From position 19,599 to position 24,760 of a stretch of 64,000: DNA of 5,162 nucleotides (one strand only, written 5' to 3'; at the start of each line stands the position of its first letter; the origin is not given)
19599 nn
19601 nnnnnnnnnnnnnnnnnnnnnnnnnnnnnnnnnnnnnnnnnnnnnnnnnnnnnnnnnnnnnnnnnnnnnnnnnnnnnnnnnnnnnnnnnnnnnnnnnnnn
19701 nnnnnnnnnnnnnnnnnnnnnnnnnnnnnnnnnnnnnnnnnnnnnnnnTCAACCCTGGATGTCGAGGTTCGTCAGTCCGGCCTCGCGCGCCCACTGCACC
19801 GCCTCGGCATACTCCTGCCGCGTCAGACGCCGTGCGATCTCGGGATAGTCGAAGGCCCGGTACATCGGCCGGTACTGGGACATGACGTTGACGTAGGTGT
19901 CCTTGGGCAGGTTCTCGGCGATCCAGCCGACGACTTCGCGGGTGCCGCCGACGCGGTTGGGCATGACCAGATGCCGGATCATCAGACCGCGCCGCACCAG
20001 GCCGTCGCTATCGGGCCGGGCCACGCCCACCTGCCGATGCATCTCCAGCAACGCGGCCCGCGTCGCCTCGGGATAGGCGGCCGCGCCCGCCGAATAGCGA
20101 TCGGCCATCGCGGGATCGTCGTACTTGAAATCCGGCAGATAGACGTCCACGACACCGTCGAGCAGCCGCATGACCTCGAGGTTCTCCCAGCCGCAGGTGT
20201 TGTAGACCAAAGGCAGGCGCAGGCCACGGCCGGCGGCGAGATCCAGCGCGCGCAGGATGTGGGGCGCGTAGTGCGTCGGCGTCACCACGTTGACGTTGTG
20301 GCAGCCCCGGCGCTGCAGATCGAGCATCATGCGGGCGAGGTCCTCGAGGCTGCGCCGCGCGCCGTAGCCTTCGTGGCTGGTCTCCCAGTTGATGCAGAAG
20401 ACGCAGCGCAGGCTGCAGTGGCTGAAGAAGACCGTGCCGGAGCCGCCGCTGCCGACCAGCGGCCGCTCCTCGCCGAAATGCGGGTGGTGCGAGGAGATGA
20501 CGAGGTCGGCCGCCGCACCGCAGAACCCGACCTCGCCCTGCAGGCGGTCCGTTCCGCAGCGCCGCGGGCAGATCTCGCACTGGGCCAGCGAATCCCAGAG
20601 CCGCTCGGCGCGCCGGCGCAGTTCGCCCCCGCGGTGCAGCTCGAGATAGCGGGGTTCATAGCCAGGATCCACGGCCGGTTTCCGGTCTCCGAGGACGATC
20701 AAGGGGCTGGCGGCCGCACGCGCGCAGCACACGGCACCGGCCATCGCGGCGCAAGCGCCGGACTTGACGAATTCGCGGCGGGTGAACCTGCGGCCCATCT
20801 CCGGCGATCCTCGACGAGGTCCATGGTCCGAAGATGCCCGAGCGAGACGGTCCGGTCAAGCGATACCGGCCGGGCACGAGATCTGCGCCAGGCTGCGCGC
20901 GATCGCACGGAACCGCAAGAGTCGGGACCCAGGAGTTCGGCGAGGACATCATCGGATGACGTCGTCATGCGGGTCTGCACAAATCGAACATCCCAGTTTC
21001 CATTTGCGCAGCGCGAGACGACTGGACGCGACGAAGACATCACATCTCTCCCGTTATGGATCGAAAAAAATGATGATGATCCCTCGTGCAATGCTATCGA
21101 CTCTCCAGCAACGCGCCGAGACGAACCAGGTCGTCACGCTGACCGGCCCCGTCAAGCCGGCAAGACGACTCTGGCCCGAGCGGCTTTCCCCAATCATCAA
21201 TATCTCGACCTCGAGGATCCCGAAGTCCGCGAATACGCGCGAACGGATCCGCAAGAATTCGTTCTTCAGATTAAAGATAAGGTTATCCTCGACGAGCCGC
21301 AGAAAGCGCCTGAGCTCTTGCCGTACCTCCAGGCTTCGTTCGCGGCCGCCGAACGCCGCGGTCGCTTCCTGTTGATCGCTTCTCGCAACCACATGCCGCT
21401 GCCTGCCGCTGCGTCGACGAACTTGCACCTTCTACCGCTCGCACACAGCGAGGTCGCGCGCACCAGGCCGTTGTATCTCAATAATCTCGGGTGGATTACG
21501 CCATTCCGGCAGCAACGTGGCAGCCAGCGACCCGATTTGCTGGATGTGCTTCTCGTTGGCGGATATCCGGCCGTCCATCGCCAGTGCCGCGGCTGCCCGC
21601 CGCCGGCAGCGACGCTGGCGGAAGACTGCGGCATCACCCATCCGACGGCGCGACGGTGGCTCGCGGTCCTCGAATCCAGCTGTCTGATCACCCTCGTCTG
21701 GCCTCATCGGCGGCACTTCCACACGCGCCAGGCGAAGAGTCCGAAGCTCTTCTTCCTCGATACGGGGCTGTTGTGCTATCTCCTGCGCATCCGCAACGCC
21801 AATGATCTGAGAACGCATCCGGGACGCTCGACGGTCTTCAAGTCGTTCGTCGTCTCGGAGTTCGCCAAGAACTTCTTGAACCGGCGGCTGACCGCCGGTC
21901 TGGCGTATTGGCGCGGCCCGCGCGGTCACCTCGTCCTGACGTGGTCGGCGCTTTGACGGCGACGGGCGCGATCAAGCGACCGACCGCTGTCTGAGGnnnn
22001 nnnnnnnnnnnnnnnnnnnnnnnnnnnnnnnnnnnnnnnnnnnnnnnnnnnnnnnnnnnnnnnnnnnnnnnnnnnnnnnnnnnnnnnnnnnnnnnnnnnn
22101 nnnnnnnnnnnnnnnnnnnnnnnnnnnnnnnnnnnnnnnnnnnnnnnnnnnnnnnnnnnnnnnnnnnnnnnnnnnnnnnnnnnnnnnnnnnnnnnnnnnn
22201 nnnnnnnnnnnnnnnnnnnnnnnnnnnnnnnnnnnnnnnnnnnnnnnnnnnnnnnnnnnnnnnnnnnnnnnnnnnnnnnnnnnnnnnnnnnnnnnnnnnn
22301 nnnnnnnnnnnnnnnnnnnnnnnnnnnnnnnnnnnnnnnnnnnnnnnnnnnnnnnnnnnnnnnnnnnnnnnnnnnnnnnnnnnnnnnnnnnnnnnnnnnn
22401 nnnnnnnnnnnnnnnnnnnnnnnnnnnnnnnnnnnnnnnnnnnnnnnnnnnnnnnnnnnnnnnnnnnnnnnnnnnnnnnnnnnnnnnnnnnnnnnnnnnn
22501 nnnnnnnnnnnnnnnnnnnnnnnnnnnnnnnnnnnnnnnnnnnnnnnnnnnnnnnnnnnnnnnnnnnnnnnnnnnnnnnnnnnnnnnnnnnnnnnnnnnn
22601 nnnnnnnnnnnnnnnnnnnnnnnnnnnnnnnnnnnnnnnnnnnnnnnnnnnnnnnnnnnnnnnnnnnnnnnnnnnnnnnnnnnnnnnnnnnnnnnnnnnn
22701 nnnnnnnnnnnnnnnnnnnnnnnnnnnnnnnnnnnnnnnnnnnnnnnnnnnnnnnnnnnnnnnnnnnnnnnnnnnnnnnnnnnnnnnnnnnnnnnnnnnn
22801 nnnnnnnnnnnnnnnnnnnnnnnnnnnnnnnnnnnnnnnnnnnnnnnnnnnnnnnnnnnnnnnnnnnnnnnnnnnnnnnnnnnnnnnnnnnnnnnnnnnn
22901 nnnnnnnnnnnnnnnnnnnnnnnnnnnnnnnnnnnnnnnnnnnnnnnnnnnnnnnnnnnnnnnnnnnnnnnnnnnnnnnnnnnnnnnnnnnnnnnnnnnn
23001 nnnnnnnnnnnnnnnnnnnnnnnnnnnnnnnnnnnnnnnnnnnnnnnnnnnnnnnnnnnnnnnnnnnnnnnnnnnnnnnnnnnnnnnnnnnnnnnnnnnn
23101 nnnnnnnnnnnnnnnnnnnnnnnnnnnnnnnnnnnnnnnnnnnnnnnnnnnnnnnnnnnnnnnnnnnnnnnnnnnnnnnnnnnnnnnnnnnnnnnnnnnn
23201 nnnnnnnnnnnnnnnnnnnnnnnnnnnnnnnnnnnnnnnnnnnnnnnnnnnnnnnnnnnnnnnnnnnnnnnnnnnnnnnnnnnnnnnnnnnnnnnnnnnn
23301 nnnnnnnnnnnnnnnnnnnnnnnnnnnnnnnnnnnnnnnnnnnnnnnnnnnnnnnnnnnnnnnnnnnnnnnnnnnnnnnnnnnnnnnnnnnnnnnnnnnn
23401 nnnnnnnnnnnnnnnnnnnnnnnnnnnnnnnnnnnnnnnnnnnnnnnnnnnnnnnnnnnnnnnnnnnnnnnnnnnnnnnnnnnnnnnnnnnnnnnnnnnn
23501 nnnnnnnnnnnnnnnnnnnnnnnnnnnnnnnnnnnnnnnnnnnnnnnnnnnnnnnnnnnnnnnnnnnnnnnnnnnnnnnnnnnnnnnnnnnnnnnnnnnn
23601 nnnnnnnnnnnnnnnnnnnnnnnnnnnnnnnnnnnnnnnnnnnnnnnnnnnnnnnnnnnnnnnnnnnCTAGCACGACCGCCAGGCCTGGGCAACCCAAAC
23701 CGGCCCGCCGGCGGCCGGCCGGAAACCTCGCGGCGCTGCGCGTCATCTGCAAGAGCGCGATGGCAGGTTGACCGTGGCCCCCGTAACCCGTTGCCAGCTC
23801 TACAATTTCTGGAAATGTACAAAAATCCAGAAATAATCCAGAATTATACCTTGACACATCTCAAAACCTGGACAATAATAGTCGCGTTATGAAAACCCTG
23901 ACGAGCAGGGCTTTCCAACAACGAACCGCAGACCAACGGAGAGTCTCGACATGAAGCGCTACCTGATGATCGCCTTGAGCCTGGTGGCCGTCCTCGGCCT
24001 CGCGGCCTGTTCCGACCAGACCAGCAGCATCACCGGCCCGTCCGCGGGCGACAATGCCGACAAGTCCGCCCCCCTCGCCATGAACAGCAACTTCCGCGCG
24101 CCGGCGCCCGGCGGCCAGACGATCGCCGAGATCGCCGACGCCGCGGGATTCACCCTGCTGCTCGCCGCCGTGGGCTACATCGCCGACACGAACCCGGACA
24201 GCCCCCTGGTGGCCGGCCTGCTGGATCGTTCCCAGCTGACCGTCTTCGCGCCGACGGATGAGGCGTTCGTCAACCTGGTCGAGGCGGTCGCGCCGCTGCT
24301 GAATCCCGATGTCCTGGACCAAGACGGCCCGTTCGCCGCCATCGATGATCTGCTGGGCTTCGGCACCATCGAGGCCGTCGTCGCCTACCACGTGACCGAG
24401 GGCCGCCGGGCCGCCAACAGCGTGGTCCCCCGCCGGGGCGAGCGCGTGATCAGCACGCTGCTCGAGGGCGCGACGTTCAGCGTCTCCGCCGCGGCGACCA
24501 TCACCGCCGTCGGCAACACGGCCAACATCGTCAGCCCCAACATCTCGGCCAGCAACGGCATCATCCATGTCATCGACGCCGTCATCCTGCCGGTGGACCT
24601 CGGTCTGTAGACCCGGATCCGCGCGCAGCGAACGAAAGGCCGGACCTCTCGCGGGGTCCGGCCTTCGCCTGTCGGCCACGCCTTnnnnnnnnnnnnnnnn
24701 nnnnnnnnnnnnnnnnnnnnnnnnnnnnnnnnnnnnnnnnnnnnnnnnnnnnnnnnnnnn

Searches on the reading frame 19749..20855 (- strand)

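Call 17: search_protein_families(library=pfam, proteins=[window:19749-20855:-], max_evalue=0.00001)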
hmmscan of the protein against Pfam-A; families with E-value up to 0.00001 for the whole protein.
window:19749-20855:- (368 aa): 1 family
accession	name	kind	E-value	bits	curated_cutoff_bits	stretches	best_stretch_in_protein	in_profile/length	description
PF04055.27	Radical_SAM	-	8.4e-11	42.8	29.5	1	143-249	3-115/166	Radical SAM superfamily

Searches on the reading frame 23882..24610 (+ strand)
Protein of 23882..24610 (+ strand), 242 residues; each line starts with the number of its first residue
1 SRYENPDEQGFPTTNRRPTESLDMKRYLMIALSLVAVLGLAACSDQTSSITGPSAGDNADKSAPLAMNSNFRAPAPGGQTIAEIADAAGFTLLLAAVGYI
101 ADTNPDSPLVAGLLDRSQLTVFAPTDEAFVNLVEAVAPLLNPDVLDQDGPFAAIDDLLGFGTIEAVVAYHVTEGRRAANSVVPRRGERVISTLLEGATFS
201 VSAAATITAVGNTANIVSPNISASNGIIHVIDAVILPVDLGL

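Call 17: search_protein_families(library=pfam, proteins=[window:23882-24610:+], max_evalue=0.00001)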
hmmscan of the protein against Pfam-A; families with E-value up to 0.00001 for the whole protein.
window:23882-24610:+ (242 aa): 1 family
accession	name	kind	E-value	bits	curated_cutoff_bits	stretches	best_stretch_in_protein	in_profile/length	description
PF02469.27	Fasciclin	-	7.5e-17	62.1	22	1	114-237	19-123/123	Fasciclin domain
